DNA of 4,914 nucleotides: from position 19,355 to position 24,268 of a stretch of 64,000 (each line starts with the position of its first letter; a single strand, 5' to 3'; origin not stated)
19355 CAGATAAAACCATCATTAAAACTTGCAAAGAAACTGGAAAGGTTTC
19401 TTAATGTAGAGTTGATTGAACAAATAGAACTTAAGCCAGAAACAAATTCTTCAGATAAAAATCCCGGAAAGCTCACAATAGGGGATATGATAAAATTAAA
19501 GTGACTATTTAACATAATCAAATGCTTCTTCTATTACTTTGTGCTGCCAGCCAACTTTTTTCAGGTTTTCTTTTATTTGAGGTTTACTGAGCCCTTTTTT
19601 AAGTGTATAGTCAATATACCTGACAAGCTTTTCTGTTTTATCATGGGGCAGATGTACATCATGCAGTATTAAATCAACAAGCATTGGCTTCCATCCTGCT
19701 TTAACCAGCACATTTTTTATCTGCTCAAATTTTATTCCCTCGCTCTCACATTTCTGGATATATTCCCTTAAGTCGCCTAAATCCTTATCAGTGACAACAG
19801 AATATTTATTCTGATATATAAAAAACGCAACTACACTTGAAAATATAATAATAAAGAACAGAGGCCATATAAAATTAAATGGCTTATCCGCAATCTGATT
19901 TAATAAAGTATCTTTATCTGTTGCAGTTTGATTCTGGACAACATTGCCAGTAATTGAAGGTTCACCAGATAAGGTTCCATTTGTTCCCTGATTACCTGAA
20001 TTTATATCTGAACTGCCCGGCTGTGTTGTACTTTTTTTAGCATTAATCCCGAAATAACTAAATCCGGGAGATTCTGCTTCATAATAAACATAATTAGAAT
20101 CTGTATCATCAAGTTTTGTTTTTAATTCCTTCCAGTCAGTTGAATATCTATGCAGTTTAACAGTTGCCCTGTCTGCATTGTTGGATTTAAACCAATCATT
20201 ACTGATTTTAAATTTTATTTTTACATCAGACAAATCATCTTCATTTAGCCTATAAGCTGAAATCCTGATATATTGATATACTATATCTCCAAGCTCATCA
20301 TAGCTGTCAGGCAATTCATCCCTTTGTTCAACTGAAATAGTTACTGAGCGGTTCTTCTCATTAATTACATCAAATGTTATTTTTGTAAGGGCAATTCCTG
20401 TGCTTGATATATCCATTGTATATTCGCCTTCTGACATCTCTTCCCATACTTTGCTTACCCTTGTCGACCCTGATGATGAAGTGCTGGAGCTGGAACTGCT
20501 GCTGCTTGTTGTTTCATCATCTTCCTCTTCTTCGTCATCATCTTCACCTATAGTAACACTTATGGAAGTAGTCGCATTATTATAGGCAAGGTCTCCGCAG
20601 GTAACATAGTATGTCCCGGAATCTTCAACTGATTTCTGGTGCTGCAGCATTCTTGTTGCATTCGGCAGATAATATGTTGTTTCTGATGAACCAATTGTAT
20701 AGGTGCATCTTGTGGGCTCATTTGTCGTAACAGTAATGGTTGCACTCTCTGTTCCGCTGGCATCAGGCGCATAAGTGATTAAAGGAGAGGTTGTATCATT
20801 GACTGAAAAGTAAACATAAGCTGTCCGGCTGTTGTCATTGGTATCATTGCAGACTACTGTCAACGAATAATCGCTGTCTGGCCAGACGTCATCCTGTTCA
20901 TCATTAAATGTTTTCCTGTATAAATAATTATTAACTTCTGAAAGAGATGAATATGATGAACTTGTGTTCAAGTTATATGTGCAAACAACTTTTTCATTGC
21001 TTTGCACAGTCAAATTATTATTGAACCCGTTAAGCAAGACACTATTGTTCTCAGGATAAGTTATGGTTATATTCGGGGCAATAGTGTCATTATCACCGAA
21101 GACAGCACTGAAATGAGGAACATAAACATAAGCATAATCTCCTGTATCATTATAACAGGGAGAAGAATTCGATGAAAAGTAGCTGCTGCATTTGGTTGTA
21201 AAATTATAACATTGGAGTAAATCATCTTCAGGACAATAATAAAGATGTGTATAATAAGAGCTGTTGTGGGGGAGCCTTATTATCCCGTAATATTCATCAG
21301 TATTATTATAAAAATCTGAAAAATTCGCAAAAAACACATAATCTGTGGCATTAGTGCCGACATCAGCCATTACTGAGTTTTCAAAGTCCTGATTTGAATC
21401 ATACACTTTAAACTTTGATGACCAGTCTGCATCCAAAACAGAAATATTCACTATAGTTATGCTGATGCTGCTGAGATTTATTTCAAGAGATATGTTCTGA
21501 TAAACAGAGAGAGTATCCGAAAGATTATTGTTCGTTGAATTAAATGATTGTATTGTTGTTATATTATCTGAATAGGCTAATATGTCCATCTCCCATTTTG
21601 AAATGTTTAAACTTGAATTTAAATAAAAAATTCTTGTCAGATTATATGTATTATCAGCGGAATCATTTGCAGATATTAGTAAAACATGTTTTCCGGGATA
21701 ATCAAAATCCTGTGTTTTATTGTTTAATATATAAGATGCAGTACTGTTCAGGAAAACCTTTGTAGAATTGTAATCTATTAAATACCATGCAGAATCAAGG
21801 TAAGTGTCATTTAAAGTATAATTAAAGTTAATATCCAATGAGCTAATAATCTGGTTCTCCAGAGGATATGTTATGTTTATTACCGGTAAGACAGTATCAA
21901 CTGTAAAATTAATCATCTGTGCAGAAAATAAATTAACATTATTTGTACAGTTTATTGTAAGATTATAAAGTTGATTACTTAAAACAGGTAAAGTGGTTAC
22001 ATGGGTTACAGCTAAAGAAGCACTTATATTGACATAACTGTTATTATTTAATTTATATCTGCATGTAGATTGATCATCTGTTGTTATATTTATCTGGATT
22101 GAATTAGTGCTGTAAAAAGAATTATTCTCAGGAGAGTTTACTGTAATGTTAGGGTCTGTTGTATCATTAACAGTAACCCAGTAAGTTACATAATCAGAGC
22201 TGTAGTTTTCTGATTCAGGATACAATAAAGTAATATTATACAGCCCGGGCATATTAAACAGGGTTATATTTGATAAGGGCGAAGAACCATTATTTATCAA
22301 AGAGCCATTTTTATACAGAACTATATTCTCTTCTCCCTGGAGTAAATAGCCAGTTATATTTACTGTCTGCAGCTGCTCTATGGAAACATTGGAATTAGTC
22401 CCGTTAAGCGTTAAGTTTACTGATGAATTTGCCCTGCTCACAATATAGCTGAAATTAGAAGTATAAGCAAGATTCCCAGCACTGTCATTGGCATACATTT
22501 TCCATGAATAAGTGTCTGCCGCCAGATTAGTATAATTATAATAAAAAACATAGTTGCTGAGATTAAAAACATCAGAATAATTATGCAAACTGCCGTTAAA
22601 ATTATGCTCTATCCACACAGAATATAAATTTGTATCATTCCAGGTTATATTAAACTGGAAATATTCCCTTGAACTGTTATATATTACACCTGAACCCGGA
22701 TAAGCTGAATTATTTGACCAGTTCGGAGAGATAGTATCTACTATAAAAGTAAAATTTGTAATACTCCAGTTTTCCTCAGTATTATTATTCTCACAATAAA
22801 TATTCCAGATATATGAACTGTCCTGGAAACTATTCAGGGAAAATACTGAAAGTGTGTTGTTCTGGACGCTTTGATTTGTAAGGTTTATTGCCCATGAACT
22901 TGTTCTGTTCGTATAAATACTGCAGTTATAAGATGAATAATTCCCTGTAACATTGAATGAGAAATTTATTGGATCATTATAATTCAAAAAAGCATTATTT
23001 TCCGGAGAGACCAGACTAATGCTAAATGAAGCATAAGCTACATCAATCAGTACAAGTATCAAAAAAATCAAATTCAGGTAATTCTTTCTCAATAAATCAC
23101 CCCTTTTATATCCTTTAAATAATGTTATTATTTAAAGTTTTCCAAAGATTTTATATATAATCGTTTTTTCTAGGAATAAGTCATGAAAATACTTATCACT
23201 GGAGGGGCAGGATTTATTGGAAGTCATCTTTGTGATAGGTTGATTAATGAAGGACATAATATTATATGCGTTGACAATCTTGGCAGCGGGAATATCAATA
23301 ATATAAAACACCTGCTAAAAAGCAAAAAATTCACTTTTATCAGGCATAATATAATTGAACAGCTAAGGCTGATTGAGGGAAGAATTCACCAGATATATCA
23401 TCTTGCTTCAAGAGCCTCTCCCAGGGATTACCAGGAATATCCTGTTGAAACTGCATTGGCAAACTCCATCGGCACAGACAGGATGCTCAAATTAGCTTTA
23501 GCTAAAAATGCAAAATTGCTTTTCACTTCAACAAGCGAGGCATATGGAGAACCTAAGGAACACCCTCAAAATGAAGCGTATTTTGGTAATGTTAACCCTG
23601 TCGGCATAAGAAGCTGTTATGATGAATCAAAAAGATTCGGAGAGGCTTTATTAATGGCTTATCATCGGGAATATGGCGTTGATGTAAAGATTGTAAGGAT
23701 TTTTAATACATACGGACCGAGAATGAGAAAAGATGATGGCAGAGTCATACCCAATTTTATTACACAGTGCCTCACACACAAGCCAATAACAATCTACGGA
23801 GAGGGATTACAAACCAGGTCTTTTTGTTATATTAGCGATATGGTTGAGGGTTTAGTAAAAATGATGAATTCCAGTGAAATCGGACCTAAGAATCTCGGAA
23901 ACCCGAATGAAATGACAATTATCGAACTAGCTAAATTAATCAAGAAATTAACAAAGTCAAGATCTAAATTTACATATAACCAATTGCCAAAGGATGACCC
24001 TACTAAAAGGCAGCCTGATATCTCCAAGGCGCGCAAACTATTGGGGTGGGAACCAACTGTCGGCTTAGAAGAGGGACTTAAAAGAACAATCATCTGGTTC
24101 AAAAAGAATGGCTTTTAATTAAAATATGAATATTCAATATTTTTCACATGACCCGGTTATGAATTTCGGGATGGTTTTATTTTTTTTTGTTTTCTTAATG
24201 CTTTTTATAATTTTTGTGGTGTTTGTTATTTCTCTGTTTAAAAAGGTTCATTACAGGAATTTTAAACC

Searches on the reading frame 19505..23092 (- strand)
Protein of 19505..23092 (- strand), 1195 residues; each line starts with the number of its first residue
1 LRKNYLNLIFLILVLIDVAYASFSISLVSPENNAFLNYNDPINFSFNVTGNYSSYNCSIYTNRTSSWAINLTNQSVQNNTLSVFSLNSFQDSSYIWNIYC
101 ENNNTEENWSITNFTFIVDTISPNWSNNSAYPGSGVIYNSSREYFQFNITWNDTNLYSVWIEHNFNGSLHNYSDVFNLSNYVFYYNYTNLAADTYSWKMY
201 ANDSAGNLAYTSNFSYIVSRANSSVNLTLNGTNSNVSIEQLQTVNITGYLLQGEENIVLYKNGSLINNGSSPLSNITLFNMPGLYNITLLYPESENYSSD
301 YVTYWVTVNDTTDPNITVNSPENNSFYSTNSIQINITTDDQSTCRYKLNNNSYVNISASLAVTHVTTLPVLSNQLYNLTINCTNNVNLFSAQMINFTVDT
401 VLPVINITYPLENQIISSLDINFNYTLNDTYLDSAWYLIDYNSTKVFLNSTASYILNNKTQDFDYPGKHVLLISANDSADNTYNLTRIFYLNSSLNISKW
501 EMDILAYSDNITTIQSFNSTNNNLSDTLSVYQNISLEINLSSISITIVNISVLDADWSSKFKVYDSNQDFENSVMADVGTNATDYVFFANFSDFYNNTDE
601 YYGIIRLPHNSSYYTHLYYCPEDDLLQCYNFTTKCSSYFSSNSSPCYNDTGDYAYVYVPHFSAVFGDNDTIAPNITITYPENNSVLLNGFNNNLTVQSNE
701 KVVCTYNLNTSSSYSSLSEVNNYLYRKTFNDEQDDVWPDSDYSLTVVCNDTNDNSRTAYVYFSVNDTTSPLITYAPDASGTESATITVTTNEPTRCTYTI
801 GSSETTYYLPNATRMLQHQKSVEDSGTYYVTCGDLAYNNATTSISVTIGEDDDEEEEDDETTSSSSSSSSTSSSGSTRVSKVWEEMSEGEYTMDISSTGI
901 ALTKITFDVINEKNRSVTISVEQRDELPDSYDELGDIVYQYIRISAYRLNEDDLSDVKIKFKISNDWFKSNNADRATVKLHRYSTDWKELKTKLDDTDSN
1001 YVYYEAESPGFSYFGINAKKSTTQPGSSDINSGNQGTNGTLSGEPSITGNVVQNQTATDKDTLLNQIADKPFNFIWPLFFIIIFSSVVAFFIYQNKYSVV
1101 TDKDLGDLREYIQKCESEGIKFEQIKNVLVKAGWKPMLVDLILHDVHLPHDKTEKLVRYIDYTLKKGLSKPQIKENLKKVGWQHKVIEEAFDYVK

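Call 97: search_protein_families(library=pfam, proteins=[window:19505-23092:-], max_evalue=0.0001)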
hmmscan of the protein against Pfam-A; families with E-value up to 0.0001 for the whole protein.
window:19505-23092:- (1195 aa): 1 family
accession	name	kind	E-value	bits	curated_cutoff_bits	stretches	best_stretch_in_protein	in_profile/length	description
PF13754.12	Big_3_4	-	2.6e-05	24.5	27.3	0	195-225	36-66/106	Domain of unknown function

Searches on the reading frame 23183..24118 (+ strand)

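Call 27: search_protein_families(library=pfam, proteins=[window:23183-24118:+], max_evalue=0.01)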
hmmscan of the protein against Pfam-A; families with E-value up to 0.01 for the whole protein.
window:23183-24118:+ (311 aa): 7 families
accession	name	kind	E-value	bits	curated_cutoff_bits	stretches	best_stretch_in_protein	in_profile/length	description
PF16363.11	GDP_Man_Dehyd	-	4.9e-56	191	27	1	4-302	1-332/332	GDP-mannose 4,6 dehydratase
PF01370.27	Epimerase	-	8.1e-56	189.5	20.9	1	3-233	1-230/240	NAD dependent epimerase/dehydratase family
PF02719.21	Polysacc_synt_2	-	2.1e-12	47.3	20.2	2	3-118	1-129/293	Polysaccharide biosynthesis protein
PF07993.18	NAD_binding_4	-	1.1e-10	41.6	20.1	1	63-174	84-205/258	Male sterility protein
PF01073.25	3Beta_HSD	-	3.5e-08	33.3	22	1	4-159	1-159/280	3-beta hydroxysteroid dehydrogenase/isomerase family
PF04321.23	RmlD_sub_bind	-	3.8e-07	29.9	27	1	1-256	1-230/287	RmlD substrate binding domain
PF00106.31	adh_short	-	0.00072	19.5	26.6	1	3-57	3-58/195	short chain dehydrogenase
